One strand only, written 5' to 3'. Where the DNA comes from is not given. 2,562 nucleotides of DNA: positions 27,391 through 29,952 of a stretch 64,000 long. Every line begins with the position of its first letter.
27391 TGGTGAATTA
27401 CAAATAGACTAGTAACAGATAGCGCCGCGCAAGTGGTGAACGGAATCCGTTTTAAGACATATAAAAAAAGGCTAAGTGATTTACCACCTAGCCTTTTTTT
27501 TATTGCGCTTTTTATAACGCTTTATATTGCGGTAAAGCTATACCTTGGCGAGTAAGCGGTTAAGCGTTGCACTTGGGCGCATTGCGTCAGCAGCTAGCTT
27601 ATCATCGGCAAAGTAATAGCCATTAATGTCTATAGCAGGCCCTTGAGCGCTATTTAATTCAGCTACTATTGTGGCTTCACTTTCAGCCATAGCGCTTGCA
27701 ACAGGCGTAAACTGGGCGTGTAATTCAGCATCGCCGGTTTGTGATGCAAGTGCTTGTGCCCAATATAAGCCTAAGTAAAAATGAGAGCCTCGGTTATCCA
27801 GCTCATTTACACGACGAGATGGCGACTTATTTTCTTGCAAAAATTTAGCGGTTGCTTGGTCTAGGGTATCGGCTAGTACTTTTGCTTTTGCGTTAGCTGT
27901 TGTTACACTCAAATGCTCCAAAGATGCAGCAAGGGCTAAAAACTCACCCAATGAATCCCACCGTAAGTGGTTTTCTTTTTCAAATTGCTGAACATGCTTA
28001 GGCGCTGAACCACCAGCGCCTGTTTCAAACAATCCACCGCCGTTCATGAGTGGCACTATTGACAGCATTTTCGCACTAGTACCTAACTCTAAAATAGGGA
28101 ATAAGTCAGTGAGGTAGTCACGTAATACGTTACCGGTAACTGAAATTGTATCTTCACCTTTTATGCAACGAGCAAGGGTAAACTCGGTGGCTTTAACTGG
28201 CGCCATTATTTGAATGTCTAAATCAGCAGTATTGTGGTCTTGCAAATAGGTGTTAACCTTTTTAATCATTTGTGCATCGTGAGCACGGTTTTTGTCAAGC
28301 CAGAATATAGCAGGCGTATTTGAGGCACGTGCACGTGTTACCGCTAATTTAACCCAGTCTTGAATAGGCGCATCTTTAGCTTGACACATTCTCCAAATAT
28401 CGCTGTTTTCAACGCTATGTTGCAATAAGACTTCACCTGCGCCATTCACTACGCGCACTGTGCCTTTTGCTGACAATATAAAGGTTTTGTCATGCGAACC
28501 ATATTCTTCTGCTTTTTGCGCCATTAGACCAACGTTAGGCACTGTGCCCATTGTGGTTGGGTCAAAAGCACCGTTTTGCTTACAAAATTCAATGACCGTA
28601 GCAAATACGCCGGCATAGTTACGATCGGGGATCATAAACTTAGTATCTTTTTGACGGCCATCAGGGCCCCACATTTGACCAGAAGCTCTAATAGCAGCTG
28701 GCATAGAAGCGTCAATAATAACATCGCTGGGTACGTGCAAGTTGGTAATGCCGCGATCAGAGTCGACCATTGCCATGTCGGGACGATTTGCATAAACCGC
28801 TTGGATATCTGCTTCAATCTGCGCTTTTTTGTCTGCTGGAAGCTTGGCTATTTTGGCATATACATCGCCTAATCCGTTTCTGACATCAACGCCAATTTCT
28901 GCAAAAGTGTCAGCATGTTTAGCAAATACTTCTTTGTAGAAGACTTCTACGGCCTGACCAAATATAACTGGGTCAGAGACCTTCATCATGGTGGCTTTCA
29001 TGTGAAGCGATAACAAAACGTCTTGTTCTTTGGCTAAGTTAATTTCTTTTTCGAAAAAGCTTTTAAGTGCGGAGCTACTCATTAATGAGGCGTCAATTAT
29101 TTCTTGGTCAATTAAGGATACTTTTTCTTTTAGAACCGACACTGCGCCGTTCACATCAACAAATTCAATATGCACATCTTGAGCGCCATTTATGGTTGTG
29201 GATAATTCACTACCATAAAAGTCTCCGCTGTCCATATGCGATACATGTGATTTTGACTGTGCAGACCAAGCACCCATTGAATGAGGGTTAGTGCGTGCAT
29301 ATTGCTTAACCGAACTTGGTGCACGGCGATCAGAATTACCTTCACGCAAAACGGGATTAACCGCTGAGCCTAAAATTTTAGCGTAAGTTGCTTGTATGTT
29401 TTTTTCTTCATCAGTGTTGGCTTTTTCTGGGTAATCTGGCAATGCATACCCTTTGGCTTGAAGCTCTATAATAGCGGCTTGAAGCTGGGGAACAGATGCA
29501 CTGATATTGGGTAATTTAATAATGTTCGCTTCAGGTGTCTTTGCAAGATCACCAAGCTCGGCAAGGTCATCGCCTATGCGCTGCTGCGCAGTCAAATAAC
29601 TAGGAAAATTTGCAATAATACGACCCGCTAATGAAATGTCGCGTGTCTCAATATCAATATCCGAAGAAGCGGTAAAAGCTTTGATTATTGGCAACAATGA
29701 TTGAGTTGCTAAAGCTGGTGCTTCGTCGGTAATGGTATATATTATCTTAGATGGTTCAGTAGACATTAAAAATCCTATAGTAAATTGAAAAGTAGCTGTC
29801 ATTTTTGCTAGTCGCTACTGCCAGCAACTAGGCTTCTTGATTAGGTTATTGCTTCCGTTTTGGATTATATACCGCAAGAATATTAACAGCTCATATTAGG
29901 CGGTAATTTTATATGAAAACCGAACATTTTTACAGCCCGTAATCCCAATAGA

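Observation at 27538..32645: Head-to-head pair of monomeric NADP-isocitrate dehydrogenases from two different subtypes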

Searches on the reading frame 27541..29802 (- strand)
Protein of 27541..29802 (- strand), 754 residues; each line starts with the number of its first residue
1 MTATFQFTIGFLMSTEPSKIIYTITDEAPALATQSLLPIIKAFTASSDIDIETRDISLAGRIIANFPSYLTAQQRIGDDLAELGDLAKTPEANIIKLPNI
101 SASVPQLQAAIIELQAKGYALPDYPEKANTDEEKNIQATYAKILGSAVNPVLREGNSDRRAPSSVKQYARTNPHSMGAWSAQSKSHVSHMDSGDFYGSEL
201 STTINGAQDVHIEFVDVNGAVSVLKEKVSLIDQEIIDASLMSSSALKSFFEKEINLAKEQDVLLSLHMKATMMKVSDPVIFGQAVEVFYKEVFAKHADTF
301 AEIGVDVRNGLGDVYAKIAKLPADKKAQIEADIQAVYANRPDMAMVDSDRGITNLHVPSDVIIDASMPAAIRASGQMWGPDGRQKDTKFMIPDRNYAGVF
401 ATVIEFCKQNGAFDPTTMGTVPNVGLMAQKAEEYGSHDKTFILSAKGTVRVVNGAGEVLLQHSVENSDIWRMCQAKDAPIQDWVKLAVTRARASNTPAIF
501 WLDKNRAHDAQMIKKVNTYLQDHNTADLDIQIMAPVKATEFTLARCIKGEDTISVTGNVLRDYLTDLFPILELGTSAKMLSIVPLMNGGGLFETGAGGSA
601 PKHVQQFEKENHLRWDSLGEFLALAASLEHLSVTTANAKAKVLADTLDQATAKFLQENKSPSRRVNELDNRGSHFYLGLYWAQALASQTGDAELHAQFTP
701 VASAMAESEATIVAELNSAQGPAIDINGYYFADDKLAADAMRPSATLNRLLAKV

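Call 4: search_protein_families(library=pfam, proteins=[window:27541-29802:-])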
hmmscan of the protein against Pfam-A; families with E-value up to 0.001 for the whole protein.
window:27541-29802:- (754 aa): 1 family
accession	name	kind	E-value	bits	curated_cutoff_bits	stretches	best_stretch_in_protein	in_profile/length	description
PF03971.19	IDH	-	0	1301.4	25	1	19-751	1-733/734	Monomeric isocitrate dehydrogenase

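Call 5: search_protein_families(library=ncbifam, proteins=[window:27541-29802:-])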
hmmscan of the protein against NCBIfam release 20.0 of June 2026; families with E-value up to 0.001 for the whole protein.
window:27541-29802:- (754 aa): 1 family
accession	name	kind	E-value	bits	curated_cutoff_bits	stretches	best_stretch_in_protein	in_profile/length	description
TIGR00178.1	monomer_idh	equivalog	0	1352.3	950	1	13-753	1-741/744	NADP-dependent isocitrate dehydrogenase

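Call 9: search_solved_structures(query=window:27541-29766:-)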
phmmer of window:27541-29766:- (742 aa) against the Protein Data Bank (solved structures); distinct sequences matched with E-value up to 0.001: 7.
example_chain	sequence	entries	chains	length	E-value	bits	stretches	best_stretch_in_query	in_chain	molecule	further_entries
1itw_A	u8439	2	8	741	0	1140.9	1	6-740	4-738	Isocitrate dehydrogenase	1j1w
6g3u_A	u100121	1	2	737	0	1060.2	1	6-738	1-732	Isocitrate dehydrogenase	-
5z16_A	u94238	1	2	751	6.8e-300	999.8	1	1-740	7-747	Isocitrate dehydrogenase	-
4zda_A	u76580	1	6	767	7.2e-294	979.9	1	1-740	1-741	Isocitrate dehydrogenase (NADP) Icd2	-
5kvu_A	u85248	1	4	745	1.2e-293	979.1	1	1-740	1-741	Isocitrate dehydrogenase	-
2b0t_A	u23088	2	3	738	1.2e-285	952.7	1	6-739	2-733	NADP Isocitrate dehydrogenase | Isocitrate dehydrogenase [NADP]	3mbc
7y1u_A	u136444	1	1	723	1.4e-246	823.6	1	8-738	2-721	Isocitrate dehydrogenase [NADP]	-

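Call 10: find_homologous_proteins(query=window:27541-29766:-)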
Query window:27541-29766:- (742 aa): 8000 proteins with E <= 0.001 among 8000 candidates; the best 120 are listed.
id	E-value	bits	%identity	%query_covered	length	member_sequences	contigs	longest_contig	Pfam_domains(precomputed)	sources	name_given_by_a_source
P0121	0.0e+0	1645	100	100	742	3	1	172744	PF03971.20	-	-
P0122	0.0e+0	1532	93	100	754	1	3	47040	PF03971.20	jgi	jgi:isocitrate dehydrogenase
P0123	0.0e+0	1531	93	100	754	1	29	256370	PF03971.20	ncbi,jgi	ncbi:MAG: isocitrate dehydrogenase [Kangiellaceae bacterium]|jgi:isocitrate dehydrogenase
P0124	0.0e+0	1529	93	100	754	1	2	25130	PF03971.20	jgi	jgi:isocitrate dehydrogenase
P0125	0.0e+0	1526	93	100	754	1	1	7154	PF03971.20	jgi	jgi:isocitrate dehydrogenase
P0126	0.0e+0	1496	90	100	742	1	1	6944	PF03971.20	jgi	jgi:isocitrate dehydrogenase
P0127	0.0e+0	1495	90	100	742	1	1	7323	PF03971.20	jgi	jgi:isocitrate dehydrogenase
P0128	0.0e+0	1472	89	100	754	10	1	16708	PF03971.20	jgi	jgi:isocitrate dehydrogenase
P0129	0.0e+0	1470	88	100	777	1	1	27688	PF03971.20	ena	-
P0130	0.0e+0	1463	88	100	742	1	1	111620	PF03971.20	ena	-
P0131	0.0e+0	1463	87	100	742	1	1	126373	PF03971.20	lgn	-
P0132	0.0e+0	1459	88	100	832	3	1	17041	PF03971.20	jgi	jgi:isocitrate dehydrogenase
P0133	0.0e+0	1448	87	100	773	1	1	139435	PF03971.20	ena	-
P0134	0.0e+0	1443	87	100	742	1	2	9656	PF03971.20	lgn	-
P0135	0.0e+0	1443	87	100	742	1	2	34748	PF03971.20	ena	-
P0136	0.0e+0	1428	87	100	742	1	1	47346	PF03971.20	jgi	jgi:isocitrate dehydrogenase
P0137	0.0e+0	1426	86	100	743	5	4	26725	PF03971.20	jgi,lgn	jgi:isocitrate dehydrogenase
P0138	0.0e+0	1426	86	100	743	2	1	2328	PF03971.20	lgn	-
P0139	0.0e+0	1424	85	100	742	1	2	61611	PF03971.20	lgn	-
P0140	0.0e+0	1424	85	100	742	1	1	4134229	PF03971.20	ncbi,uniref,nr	ncbi:NADP-dependent isocitrate dehydrogenase [Brumicola nitratireducens]|uniref:Isocitrate dehydroge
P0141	0.0e+0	1423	85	100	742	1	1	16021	PF03971.20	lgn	-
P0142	0.0e+0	1422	85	100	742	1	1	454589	PF03971.20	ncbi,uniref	ncbi:NADP-dependent isocitrate dehydrogenase [Glaciecola sp. MF2-115]|uniref:NADP-dependent isocitra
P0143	0.0e+0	1421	85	100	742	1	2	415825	PF03971.20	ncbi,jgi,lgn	ncbi:MAG: isocitrate dehydrogenase [Glaciecola sp.]|jgi:isocitrate dehydrogenase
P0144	0.0e+0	1420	86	100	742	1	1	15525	PF03971.20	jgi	jgi:isocitrate dehydrogenase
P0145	0.0e+0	1419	85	100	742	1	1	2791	PF03971.20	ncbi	-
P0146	0.0e+0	1418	86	100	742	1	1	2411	PF03971.20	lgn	-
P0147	0.0e+0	1418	85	100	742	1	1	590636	PF03971.20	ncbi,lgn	-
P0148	0.0e+0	1416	85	100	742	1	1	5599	PF03971.20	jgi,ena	-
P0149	0.0e+0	1415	85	100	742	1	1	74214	PF03971.20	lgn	-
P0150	0.0e+0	1415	85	100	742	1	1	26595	PF03971.20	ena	-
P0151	0.0e+0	1414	85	100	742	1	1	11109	PF03971.20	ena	-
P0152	0.0e+0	1413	85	100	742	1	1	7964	PF03971.20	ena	-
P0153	0.0e+0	1413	85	100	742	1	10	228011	PF03971.20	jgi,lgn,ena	-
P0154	0.0e+0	1412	85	100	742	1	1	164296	PF03971.20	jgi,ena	jgi:isocitrate dehydrogenase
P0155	0.0e+0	1411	84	100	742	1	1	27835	PF03971.20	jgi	jgi:isocitrate dehydrogenase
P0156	0.0e+0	1411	84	100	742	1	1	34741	PF03971.20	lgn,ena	-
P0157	0.0e+0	1407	85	100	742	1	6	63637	PF03971.20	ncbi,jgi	ncbi:MAG: isocitrate dehydrogenase [Glaciecola sp.]|jgi:isocitrate dehydrogenase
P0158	0.0e+0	1405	85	100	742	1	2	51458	PF03971.20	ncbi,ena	-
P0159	0.0e+0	1404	85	100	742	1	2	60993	PF03971.20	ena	-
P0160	0.0e+0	1404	85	100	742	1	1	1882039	PF03971.20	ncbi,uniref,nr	ncbi:NADP-dependent isocitrate dehydrogenase [Glaciecola sp. MH2013]|uniref:NADP-dependent isocitrat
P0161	0.0e+0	1404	85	100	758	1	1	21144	PF03971.20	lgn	-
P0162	0.0e+0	1404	84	100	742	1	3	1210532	PF03971.20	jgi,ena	-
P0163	0.0e+0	1401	85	100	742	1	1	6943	PF03971.20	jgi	jgi:isocitrate dehydrogenase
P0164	0.0e+0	1399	84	100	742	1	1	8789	PF03971.20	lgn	-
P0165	0.0e+0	1399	84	100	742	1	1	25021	PF03971.20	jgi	jgi:isocitrate dehydrogenase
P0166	0.0e+0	1397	84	100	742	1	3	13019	PF03971.20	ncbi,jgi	ncbi:MAG: isocitrate dehydrogenase [Glaciecola sp.]|jgi:isocitrate dehydrogenase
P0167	0.0e+0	1396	84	100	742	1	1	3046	PF03971.20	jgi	jgi:isocitrate dehydrogenase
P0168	0.0e+0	1395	84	100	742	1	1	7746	PF03971.20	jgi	jgi:isocitrate dehydrogenase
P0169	0.0e+0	1395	84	100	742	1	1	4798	PF03971.20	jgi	jgi:isocitrate dehydrogenase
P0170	0.0e+0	1395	84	100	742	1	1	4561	PF03971.20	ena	-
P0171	0.0e+0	1394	84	100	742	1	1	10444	PF03971.20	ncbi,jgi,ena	jgi:isocitrate dehydrogenase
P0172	0.0e+0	1394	84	100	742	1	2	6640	PF03971.20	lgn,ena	-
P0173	0.0e+0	1394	84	100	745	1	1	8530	PF03971.20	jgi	jgi:isocitrate dehydrogenase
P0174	0.0e+0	1394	83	100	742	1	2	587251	PF03971.20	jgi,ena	-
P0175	0.0e+0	1394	84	100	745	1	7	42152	PF03971.20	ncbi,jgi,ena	ncbi:MAG: isocitrate dehydrogenase [Glaciecola sp.]|jgi:isocitrate dehydrogenase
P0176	0.0e+0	1393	84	100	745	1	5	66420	PF03971.20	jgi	jgi:isocitrate dehydrogenase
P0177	0.0e+0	1393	84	100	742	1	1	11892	PF03971.20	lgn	-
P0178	0.0e+0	1392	84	100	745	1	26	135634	PF03971.20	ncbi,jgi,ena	ncbi:MAG: isocitrate dehydrogenase [Gammaproteobacteria bacterium]|jgi:isocitrate dehydrogenase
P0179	0.0e+0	1391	83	100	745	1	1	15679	PF03971.20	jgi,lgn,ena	-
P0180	0.0e+0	1390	84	100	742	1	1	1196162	PF03971.20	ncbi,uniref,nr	ncbi:NADP-dependent isocitrate dehydrogenase [Brumicola blandensis]|uniref:Isocitrate dehydrogenase 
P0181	0.0e+0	1390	83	100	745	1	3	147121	PF03971.20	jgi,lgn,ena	-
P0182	0.0e+0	1390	84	100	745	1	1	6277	PF03971.20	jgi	jgi:isocitrate dehydrogenase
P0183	0.0e+0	1389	84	100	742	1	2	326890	PF03971.20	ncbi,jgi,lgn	ncbi:MAG: NADP-dependent isocitrate dehydrogenase [Glaciecola sp.]|jgi:isocitrate dehydrogenase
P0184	0.0e+0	1389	83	100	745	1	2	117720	PF03971.20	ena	-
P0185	0.0e+0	1389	84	100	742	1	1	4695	PF03971.20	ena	-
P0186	0.0e+0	1388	84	100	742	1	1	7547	PF03971.20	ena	-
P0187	0.0e+0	1388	83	100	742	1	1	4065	PF03971.20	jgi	jgi:isocitrate dehydrogenase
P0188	0.0e+0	1387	84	100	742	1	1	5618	PF03971.20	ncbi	-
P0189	0.0e+0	1387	84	100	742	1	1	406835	PF03971.20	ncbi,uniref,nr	ncbi:NADP-dependent isocitrate dehydrogenase [Alteromonas sp. W364]|uniref:NADP-dependent isocitrate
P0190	0.0e+0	1386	83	100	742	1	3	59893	PF03971.20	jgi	jgi:isocitrate dehydrogenase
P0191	0.0e+0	1382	83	100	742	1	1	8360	PF03971.20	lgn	-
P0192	0.0e+0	1381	83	100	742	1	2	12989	PF03971.20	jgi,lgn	jgi:isocitrate dehydrogenase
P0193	0.0e+0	1380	83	100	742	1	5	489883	PF03971.20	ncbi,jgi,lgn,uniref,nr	ncbi:NADP-dependent isocitrate dehydrogenase [Brumicola pallidula]|jgi:isocitrate dehydrogenase|unir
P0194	0.0e+0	1380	83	100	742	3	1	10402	PF03971.20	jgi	jgi:isocitrate dehydrogenase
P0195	0.0e+0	1379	83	100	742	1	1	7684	PF03971.20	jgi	jgi:isocitrate dehydrogenase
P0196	0.0e+0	1379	83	100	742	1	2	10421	PF03971.20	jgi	jgi:isocitrate dehydrogenase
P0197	0.0e+0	1379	83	100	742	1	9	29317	PF03971.20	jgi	jgi:isocitrate dehydrogenase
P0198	0.0e+0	1379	83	100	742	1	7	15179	PF03971.20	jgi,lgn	jgi:isocitrate dehydrogenase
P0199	0.0e+0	1378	83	100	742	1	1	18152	PF03971.20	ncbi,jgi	jgi:isocitrate dehydrogenase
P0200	0.0e+0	1377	83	100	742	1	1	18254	PF03971.20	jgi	jgi:isocitrate dehydrogenase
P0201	0.0e+0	1377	83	100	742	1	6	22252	PF03971.20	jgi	jgi:isocitrate dehydrogenase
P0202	0.0e+0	1377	83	100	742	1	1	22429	PF03971.20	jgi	jgi:isocitrate dehydrogenase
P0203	0.0e+0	1374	82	100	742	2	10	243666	PF03971.20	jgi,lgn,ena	jgi:isocitrate dehydrogenase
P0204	0.0e+0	1368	82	100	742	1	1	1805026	PF03971.20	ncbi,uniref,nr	ncbi:NADP-dependent isocitrate dehydrogenase [Glaciecola petra]|uniref:Isocitrate dehydrogenase [NAD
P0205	0.0e+0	1367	82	100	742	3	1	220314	PF03971.20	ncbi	-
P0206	0.0e+0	1365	82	100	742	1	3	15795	PF03971.20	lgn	-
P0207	0.0e+0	1365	82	100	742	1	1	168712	PF03971.20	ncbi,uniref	ncbi:NADP-dependent isocitrate dehydrogenase [Agaribacter flavus]|uniref:Isocitrate dehydrogenase [N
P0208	0.0e+0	1365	82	100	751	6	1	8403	PF03971.20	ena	-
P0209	0.0e+0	1364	82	100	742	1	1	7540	PF03971.20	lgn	-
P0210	0.0e+0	1361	87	95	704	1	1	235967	PF03971.20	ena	-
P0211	0.0e+0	1350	82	100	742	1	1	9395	PF03971.20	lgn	-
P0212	0.0e+0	1346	81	100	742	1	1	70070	PF03971.20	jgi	-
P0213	0.0e+0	1339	80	100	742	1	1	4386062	PF03971.20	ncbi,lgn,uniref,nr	ncbi:NADP-dependent isocitrate dehydrogenase [Thalassotalea atypica]|uniref:NADP-dependent isocitrat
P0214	0.0e+0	1335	79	100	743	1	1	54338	PF03971.20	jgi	-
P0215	0.0e+0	1334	79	100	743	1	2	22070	PF03971.20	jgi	-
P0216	0.0e+0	1333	80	100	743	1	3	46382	PF03971.20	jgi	-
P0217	0.0e+0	1332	80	99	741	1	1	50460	PF03971.20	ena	-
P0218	0.0e+0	1332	79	100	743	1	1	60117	PF03971.20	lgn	-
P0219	0.0e+0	1332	80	99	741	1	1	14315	PF03971.20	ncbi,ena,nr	ncbi:MAG: NADP-dependent isocitrate dehydrogenase [Glaciecola sp.]|nr:NADP-dependent isocitrate dehy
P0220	0.0e+0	1330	81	100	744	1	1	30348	PF03971.20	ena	-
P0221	0.0e+0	1329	81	100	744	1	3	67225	PF03971.20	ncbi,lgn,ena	-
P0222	0.0e+0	1328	81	100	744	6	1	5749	PF03971.20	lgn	-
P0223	0.0e+0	1326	80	100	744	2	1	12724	PF03971.20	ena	-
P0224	0.0e+0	1326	79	100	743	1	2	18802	PF03971.20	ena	-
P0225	0.0e+0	1326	79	100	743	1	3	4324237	PF03971.20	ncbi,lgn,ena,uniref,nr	ncbi:NADP-dependent isocitrate dehydrogenase [Cognaticolwellia aestuarii]|uniref:NADP-dependent isoc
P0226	0.0e+0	1325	79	100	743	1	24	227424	PF03971.20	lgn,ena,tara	tara:strand:+ start:46101 stop:48332 length:2232 start_codon:yes stop_codon:yes gene_type:complete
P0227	0.0e+0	1325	79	100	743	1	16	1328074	PF03971.20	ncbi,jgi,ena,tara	tara:strand:+ start:22401 stop:24632 length:2232 start_codon:yes stop_codon:yes gene_type:complete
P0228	0.0e+0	1325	79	100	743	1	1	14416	PF03971.20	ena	-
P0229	0.0e+0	1325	80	99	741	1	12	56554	PF03971.20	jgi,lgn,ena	jgi:isocitrate dehydrogenase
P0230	0.0e+0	1325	80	99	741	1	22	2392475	PF03971.20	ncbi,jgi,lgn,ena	ncbi:MAG: NADP-dependent isocitrate dehydrogenase [Glaciecola sp.]|jgi:isocitrate dehydrogenase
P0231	0.0e+0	1325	80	99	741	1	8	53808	PF03971.20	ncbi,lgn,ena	ncbi:MAG: NADP-dependent isocitrate dehydrogenase [Glaciecola sp.]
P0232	0.0e+0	1325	80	99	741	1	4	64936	PF03971.20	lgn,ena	-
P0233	0.0e+0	1325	80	99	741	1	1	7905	PF03971.20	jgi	-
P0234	0.0e+0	1324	80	99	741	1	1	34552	PF03971.20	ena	-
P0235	0.0e+0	1324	79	100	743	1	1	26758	PF03971.20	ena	-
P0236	0.0e+0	1324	80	99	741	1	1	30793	PF03971.20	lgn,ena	-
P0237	0.0e+0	1324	80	99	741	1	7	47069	PF03971.20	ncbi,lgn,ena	ncbi:MAG: NADP-dependent isocitrate dehydrogenase [Glaciecola sp.]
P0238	0.0e+0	1324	79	100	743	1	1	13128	PF03971.20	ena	-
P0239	0.0e+0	1323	80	99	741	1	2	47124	PF03971.20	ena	-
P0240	0.0e+0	1323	80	99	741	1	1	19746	PF03971.20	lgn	-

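Call 17: find_encoding_contigs(protein=P0140, flank=8000, max_places=2)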
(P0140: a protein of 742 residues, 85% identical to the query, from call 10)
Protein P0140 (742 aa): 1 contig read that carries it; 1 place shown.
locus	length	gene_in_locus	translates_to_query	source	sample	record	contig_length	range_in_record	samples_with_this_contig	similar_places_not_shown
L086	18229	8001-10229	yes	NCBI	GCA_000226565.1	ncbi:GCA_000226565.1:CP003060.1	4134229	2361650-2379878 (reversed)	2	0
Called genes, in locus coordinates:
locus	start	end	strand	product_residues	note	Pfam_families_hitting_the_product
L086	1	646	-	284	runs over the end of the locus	PF00288:GHMP_kinases_N, PF08544:GHMP_kinases_C (weak)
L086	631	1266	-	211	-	PF03550:LolB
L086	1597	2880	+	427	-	PF05201:GlutR_N, PF03807:F420_oxidored (faint), PF01488:Shikimate_DH, PF00745:GlutR_dimer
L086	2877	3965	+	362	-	PF03462:PCRF, PF00472:RF-1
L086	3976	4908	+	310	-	PF17827:PrmC_N, PF00891:Methyltransf_2 (weak), PF05175:MTS, PF01170:UPF0020 (weak), PF06325:PrmA (weak), PF13649:Methyltransf_25, PF13847:Methyltransf_31, PF08241:Methyltransf_11 (weak), +1 more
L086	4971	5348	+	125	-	PF04247:SirB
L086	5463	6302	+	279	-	PF00793:DAHP_synth_1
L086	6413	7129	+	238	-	PF24096:DUF7379 (weak), PF12146:Hydrolase_4 (faint), PF00561:Abhydrolase_1, PF02089:Palm_thioest (weak), PF12695:Abhydrolase_5 (weak), PF12697:Abhydrolase_6 (weak)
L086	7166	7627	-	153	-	PF17775:YchJ_M-like, PF02810:SEC-C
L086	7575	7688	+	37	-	-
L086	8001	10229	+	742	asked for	PF03971:IDH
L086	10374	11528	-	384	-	PF08007:JmjC_2, PF20514:WHD_ROXA (weak)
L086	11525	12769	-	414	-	PF00211:Guanylate_cyc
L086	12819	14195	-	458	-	PF00206:Lyase_1, PF08328:ASL_C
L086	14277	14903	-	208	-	PF04356:DUF489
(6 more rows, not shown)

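Call 18: find_encoding_contigs(protein=P0160, flank=8000, max_places=2)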
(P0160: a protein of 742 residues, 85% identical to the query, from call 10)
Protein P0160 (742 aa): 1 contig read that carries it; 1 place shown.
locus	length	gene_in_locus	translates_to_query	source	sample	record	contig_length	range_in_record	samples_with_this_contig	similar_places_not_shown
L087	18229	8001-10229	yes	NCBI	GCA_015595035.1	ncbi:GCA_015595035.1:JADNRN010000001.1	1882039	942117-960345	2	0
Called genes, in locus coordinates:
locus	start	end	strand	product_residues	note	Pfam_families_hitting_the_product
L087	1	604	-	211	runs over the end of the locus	PF03550:LolB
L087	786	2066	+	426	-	PF05201:GlutR_N, PF01488:Shikimate_DH, PF00745:GlutR_dimer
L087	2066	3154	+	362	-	PF03462:PCRF, PF00472:RF-1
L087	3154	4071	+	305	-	PF17827:PrmC_N, PF07669:Eco57I (weak), PF13489:Methyltransf_23 (weak), PF01170:UPF0020 (weak), PF05175:MTS, PF06325:PrmA (weak), PF13847:Methyltransf_31, PF13649:Methyltransf_25, +3 more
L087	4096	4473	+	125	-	PF04247:SirB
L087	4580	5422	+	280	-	PF00793:DAHP_synth_1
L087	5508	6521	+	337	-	PF00364:Biotin_lipoyl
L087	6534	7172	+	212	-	PF00561:Abhydrolase_1 (weak), PF12146:Hydrolase_4 (faint), PF12697:Abhydrolase_6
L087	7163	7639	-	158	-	PF17775:YchJ_M-like, PF02810:SEC-C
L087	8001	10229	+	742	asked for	PF03971:IDH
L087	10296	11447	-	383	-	PF08007:JmjC_2, PF20514:WHD_ROXA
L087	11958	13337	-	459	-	PF00206:Lyase_1, PF08328:ASL_C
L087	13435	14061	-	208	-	PF04356:DUF489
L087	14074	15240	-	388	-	PF02540:NAD_synthase, PF02568:ThiI (weak), PF03054:tRNA_Me_trans, PF20259:tRNA_Me_trans_M, PF20258:tRNA_Me_trans_C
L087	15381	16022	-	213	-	PF00849:PseudoU_synth_2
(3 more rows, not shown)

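Call 19: find_encoding_contigs(protein=P0130, flank=8000, max_places=2)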
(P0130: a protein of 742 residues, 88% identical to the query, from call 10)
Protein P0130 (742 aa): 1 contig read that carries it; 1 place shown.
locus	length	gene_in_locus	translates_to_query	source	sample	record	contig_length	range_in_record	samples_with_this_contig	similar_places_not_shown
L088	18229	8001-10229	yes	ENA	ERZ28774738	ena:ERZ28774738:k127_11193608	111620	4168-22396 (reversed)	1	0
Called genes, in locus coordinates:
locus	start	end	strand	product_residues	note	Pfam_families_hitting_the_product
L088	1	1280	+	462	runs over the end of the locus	PF00206:Lyase_1, PF08328:ASL_C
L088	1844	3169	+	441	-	PF00211:Guanylate_cyc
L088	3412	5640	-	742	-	PF03971:IDH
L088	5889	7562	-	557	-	PF03372:Exo_endo_phos (faint)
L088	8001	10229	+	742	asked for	PF03971:IDH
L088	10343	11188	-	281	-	PF00793:DAHP_synth_1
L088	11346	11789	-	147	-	PF04247:SirB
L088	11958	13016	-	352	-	PF17827:PrmC_N, PF02384:N6_Mtase (faint), PF13489:Methyltransf_23 (weak), PF05175:MTS, PF06325:PrmA (weak), PF13649:Methyltransf_25, PF13847:Methyltransf_31, PF07669:Eco57I, +2 more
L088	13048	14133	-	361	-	PF03462:PCRF, PF00472:RF-1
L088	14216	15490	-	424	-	PF05201:GlutR_N, PF01488:Shikimate_DH, PF00745:GlutR_dimer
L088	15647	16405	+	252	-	PF03550:LolB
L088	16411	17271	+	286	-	PF00288:GHMP_kinases_N, PF08544:GHMP_kinases_C (weak)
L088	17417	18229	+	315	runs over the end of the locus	PF13793:Pribosyltran_N, PF00156:Pribosyltran, PF14572:Pribosyl_synth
